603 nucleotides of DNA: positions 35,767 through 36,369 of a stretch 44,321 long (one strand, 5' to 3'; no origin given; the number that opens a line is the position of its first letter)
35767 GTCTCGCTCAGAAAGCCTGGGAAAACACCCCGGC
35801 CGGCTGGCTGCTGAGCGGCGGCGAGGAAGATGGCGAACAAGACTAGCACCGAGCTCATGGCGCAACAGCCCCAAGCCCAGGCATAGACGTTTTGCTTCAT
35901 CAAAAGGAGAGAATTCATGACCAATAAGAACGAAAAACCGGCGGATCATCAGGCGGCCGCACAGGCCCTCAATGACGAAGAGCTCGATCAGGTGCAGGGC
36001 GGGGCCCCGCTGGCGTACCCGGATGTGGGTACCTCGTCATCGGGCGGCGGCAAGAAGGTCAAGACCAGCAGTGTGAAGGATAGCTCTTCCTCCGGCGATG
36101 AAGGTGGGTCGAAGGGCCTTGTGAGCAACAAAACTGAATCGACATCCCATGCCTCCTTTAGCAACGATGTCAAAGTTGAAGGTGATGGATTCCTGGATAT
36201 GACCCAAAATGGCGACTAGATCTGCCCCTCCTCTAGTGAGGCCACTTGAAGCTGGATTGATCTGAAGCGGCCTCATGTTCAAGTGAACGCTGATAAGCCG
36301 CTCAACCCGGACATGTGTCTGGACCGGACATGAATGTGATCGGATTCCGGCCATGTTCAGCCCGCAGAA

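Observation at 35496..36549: Three tandem double-glycine-leader precursors with very different cores, one a missed 44-aa gene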

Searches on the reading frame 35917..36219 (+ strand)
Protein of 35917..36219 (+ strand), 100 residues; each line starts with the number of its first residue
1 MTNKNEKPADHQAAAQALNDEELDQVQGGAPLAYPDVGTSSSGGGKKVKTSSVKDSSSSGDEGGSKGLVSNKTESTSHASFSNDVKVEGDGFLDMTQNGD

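Call 7: search_protein_families(library=pfam, proteins=[window:35917-36219:+], max_evalue=0.01)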
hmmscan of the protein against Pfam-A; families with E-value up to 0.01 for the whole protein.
window:35917-36219:+ (100 aa): 1 family
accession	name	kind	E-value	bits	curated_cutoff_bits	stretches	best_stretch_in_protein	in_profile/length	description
PF13665.11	Tox-PAAR-like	-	0.0015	19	31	1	45-96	43-96/108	Toxin PAAR-like domain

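Call 8: search_protein_families(library=ncbifam, proteins=[window:35917-36219:+], max_evalue=0.1)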
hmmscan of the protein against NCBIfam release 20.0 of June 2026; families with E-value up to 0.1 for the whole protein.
window:35917-36219:+ (100 aa): 2 families
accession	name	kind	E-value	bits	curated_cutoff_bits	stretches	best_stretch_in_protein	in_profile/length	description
NF038034.1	lactGbeta_entB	subfamily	0.042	14.1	37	0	18-32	1-15/38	lactococcin G-beta/enterocin 1071B family bacteriocin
TIGR01847.1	bacteriocin_sig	domain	0.067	13.9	15.7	0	18-29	4-15/15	bacteriocin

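Call 11: find_encoding_contigs(protein=window:35917-36219:+, flank=10000, max_places=6)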
Protein window:35917-36219:+ (100 aa): 1 contig read that carries it; 1 place shown.
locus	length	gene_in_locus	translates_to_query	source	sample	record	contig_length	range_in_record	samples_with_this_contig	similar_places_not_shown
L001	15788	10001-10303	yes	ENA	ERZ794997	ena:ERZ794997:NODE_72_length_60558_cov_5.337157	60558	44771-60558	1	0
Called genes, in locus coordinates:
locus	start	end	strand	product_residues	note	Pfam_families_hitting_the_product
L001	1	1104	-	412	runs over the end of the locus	PF13356:Arm-DNA-bind_3, PF14659:Phage_int_SAM_3, PF00589:Phage_integrase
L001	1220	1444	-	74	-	-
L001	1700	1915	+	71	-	-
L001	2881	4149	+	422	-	PF25919:BSH_CusB (faint), PF00364:Biotin_lipoyl (faint), PF26002:Beta-barrel_AprE (faint)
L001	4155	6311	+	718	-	PF03412:Peptidase_C39, PF00664:ABC_membrane, PF00005:ABC_tran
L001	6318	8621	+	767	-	PF00664:ABC_membrane, PF00005:ABC_tran, PF02463:SMC_N (faint)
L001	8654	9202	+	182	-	PF00027:cNMP_binding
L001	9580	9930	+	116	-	-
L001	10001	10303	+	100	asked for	-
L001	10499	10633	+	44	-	-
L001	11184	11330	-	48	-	-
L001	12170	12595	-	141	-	-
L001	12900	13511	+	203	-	PF14378:PAP2_3, PF01569:PAP2 (weak)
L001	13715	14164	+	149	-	PF13340:DUF4096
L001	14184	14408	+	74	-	-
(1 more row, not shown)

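Call 14: find_homologous_proteins(query=window:35917-36219:+, max_evalue=0.01)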
Query window:35917-36219:+ (100 aa): 1 proteins with E <= 0.01 among 114 candidates.
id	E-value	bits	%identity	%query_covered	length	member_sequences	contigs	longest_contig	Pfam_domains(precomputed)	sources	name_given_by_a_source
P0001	4.3e-55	202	100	100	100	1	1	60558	-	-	-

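Call 34: search_protein_representatives(protein=window:35917-36219:+)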
Query: 100 residues. Proteins with E-value up to 0.001 (for the whole library): 23; up to 1e-10: 2; up to 1e-30: 1. The best 23 are listed.
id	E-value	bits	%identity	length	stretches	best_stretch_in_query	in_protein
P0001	1.4e-55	201.6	100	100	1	1-100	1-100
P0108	6.8e-11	58.7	56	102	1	10-91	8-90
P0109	2.6e-10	56.8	39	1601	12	48-99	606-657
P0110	5.0e-09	52.7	46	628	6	66-96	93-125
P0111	1.3e-08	51.4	47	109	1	5-93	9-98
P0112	9.2e-08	48.7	45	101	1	4-90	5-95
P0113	1.3e-06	45.0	43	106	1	1-92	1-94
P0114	2.7e-06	44.0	51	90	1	16-93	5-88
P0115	4.0e-06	43.4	39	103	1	4-85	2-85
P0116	5.7e-06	42.9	52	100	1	7-97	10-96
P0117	1.6e-05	41.5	45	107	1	5-92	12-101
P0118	2.1e-05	41.1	45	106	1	10-89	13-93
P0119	4.0e-05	40.2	49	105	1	7-89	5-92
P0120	4.3e-05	40.1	40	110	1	8-98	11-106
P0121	6.9e-05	39.5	36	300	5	9-58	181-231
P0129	6.5e-04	36.4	52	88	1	27-90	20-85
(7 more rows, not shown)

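Call 39: search_protein_families(library=pfam, alignment_id=A2, max_evalue=0.01)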
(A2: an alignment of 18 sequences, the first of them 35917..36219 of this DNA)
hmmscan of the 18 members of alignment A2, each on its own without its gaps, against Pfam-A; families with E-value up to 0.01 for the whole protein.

A. member 1, window:35917-36219:+ (100 aa): 1 family
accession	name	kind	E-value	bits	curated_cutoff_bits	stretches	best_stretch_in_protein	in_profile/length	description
PF13665.11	Tox-PAAR-like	-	0.0015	19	31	1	45-96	43-96/108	Toxin PAAR-like domain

B. families by the number of members that match (of 18 scanned): 3 families
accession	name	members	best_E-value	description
PF13665.11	Tox-PAAR-like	15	1.4e-12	Toxin PAAR-like domain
PF22156.1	Thiaminase_I-like_N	1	0.0027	Thiaminase I-like, N-terminal domain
PF04604.19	L_biotic_typeA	1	0.0098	Type-A lantibiotic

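Call 40: search_solved_structures(query=A2, max_evalue=1, show_alignments=2)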
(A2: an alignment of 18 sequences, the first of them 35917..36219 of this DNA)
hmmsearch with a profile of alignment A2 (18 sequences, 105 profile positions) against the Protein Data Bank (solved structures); distinct sequences matched with E-value up to 1: 1.
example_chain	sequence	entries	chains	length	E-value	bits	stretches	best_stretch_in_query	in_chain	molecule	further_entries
4hcw_A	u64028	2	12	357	0.9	13.1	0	11-48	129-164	thiaminase-I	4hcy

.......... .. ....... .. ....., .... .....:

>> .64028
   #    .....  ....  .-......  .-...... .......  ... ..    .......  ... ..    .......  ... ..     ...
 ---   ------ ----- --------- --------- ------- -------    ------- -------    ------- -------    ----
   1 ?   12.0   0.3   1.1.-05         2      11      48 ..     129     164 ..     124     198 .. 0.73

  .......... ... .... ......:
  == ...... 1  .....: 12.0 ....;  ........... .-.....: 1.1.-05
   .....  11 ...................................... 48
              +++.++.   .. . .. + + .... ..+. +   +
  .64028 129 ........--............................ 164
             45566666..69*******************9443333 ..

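Call 42: find_encoding_contigs(protein=P0108, flank=10000, max_places=2)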
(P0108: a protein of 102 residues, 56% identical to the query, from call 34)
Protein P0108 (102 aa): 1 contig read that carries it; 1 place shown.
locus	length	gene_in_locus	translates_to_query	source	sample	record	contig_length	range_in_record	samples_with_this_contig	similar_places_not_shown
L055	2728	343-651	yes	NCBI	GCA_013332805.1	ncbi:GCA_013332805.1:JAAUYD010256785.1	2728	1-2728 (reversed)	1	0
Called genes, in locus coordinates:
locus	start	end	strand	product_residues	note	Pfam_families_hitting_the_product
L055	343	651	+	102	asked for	PF13665:Tox-PAAR-like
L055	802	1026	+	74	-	-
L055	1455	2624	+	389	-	PF00364:Biotin_lipoyl (faint)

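Call 43: find_encoding_contigs(protein=P0116, flank=10000, max_places=2)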
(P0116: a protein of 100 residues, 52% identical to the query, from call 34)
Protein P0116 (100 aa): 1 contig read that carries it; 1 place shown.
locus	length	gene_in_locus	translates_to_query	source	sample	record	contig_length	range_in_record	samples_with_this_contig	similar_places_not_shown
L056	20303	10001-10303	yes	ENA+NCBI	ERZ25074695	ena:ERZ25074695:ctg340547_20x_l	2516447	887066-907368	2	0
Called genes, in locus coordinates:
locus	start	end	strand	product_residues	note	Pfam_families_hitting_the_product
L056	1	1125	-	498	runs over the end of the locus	PF00089:Trypsin, PF13365:Trypsin_2, PF00595:PDZ, PF13180:PDZ_2, PF17820:PDZ_6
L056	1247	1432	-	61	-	PF09838:DUF2065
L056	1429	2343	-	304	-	PF01145:Band_7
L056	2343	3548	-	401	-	PF12221:HflK_N, PF01145:Band_7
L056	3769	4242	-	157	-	PF00583:Acetyltransf_1, PF13673:Acetyltransf_10, PF13508:Acetyltransf_7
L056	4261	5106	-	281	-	PF00582:Usp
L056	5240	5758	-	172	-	PF00186:DHFR_1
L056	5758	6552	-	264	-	PF00303:Thymidylat_synt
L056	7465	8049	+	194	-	PF04386:SspB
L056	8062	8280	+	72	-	PF13770:DUF4169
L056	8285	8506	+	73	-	PF13467:RHH_4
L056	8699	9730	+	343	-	PF05544:Pro_racemase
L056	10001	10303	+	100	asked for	-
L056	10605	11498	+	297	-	PF00701:DHDPS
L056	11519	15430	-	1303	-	PF05170:AsmA, PF05359:DUF748, PF13116:YhdP (faint)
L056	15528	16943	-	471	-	PF01565:FAD_binding_4, PF02913:FAD-oxidase_C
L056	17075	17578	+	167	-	PF13279:4HBT_2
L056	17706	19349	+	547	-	PF00654:Voltage_CLC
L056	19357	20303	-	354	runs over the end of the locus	PF05721:PhyH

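Call 44: find_encoding_contigs(protein=P0111, flank=10000, max_places=2)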
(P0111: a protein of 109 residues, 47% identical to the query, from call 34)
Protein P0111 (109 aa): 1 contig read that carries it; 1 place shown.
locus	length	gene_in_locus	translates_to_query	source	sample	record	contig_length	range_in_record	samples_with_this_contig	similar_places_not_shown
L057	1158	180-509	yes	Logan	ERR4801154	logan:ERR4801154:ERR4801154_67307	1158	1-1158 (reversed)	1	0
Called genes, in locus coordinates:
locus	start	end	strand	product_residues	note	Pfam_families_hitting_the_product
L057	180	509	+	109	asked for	PF13665:Tox-PAAR-like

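Call 46: predict_structure(alignment_id=A2)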
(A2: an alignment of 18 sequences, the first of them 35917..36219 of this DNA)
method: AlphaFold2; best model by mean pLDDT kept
length: 100 residues; sequences in the alignment: 18
mean_pLDDT: 59.5   pTM: 0.15
mean pLDDT of the five models: 59.5, 56.3, 56.2, 55.2, 54.3
residues with pLDDT >= 90: 0; 70-90: 11; 50-70: 84; < 50: 5
segments of 3 or more residues with pLDDT < 50: none
pLDDT, mean of each block of 10 residues (from residue 1): 56 65 66 69 60 56 54 56 60 53
secondary structure, 60 per line:
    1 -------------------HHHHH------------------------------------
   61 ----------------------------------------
elements in order: H20-24

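Call 64: search_protein_families(library=pfam, proteins=[P0108, P0111, P0112, P0114, P0117, P0120, P0129, P0113, P0116], max_evalue=0.01)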
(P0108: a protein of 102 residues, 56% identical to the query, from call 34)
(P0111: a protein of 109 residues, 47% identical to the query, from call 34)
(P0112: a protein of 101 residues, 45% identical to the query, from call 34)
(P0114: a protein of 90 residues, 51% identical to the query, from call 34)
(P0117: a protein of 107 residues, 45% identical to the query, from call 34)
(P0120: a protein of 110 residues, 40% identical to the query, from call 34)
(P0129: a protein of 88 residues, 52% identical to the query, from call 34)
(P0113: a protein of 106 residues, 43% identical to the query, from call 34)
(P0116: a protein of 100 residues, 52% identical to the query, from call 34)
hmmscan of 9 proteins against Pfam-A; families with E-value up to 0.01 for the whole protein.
P0108 (102 aa): 1 family
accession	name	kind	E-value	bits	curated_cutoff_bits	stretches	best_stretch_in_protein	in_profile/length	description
PF13665.11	Tox-PAAR-like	-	3.2e-09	37.3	31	1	52-101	53-102/108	Toxin PAAR-like domain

P0111 (109 aa): 1 family
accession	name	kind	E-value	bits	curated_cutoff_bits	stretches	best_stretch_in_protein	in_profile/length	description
PF13665.11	Tox-PAAR-like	-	1e-09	38.9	31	1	47-104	42-99/108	Toxin PAAR-like domain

P0112 (101 aa): 1 family
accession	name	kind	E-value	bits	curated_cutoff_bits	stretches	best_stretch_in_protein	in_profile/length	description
PF13665.11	Tox-PAAR-like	-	1.4e-12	48.1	31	1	30-100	18-95/108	Toxin PAAR-like domain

P0114 (90 aa): 1 family
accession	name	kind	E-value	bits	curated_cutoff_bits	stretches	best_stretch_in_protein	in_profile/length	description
PF13665.11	Tox-PAAR-like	-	9.3e-11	42.2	31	1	19-90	18-95/108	Toxin PAAR-like domain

P0117 (107 aa): 1 family
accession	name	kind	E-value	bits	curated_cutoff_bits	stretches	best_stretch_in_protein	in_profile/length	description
PF13665.11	Tox-PAAR-like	-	4.7e-11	43.2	31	1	34-103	17-94/108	Toxin PAAR-like domain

P0120 (110 aa): 1 family
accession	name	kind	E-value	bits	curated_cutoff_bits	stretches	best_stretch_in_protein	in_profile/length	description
PF13665.11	Tox-PAAR-like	-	3.4e-05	24.3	31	1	61-110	54-102/108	Toxin PAAR-like domain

P0129 (88 aa): 1 family
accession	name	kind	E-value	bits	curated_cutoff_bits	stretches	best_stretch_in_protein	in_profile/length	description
PF13665.11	Tox-PAAR-like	-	1.8e-07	31.7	31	1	21-87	17-92/108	Toxin PAAR-like domain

P0113 (106 aa): 1 family
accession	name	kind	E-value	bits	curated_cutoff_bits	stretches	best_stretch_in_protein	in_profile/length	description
PF13665.11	Tox-PAAR-like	-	2.7e-11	44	31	1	28-105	18-103/108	Toxin PAAR-like domain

P0116 (100 aa): 0 families

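Call 77: find_related_loci(query=A3, collection=genome_contigs, flank=10000)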
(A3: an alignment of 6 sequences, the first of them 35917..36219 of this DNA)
Query A3 (100 aa) in genome_contigs; peptide patterns used: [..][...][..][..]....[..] (x = any residue, [..] = any of these).
370 stretches matched a pattern, but none encodes a relative of the query by tblastn (E <= 1e-3).

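Call 78: find_encoding_contigs(protein=P0112, flank=10000, max_places=2)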
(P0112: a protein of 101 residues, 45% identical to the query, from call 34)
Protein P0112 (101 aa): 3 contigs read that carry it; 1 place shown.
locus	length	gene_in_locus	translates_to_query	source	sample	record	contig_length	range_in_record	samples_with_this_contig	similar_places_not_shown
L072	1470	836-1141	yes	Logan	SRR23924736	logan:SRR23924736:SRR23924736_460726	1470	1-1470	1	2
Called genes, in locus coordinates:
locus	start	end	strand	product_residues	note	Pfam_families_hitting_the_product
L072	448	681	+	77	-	-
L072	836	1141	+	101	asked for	PF13665:Tox-PAAR-like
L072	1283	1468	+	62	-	?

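Call 79: find_encoding_contigs(protein=P0113, flank=10000, max_places=2)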
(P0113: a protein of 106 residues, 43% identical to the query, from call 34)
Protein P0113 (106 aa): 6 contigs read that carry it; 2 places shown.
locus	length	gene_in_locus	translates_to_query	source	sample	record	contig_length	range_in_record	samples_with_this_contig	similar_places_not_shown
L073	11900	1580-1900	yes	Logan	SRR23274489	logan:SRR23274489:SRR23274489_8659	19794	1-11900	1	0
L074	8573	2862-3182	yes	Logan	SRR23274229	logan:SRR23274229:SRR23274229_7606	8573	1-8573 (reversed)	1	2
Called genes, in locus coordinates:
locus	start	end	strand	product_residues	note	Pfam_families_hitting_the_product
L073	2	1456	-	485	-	?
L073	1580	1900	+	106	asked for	PF13665:Tox-PAAR-like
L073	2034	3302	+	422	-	PF25919:BSH_CusB (faint), PF00364:Biotin_lipoyl (faint), PF25973:BSH_CzcB (faint), PF25984:BSH_YknX (faint), PF26002:Beta-barrel_AprE (faint)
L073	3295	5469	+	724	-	PF03412:Peptidase_C39, PF00664:ABC_membrane, PF00005:ABC_tran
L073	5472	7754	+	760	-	PF00664:ABC_membrane, PF00005:ABC_tran, PF02463:SMC_N (faint)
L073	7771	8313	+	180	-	PF00027:cNMP_binding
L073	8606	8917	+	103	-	-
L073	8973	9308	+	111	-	-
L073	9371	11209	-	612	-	PF01935:DUF87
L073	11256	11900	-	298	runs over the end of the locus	PF00512:HisKA, PF02518:HATPase_c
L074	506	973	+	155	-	PF13787:HXXEE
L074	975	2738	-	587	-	PF00664:ABC_membrane, PF00005:ABC_tran, PF02463:SMC_N (weak)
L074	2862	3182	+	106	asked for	PF13665:Tox-PAAR-like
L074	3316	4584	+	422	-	PF25919:BSH_CusB (faint), PF00364:Biotin_lipoyl (faint), PF25973:BSH_CzcB (faint), PF25984:BSH_YknX (faint), PF26002:Beta-barrel_AprE (faint)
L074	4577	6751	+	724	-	PF03412:Peptidase_C39, PF00664:ABC_membrane, PF00005:ABC_tran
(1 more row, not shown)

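Call 80: find_encoding_contigs(protein=P0117, flank=10000, max_places=2)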
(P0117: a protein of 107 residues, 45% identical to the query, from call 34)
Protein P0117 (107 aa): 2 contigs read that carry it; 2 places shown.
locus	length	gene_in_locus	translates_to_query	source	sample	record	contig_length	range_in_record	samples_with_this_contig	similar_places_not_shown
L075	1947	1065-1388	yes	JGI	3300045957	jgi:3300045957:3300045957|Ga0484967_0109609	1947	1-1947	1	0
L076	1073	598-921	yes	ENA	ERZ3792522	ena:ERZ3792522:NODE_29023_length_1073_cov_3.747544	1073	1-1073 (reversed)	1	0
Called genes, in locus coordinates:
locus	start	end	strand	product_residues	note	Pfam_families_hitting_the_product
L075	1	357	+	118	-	?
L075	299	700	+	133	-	-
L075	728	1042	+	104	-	-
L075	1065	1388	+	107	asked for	PF13665:Tox-PAAR-like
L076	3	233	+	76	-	?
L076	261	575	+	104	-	-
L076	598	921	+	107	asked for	PF13665:Tox-PAAR-like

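Call 95: search_protein_families(library=pfam, proteins=[L073:8606-8914:+, L075:728-1039:+, L073:8973-9305:+, L072:448-678:+, L076:3-230:+], max_evalue=0.01)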
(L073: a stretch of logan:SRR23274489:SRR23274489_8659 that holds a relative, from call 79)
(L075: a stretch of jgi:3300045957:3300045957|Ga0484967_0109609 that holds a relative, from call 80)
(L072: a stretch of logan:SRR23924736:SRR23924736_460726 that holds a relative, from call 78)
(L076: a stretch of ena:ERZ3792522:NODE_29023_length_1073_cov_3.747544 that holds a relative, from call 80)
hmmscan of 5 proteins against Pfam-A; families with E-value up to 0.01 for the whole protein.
L073:8606-8914:+ (103 aa): 0 families

L075:728-1039:+ (104 aa): 0 families

L073:8973-9305:+ (111 aa): 0 families

L072:448-678:+ (77 aa): 0 families

L076:3-230:+ (76 aa): 0 families

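Call 96: search_protein_families(library=padloc, proteins=[window:35917-36219:+], max_evalue=0.001)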
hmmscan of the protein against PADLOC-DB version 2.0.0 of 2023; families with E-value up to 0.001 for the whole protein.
window:35917-36219:+ (100 aa): 0 families
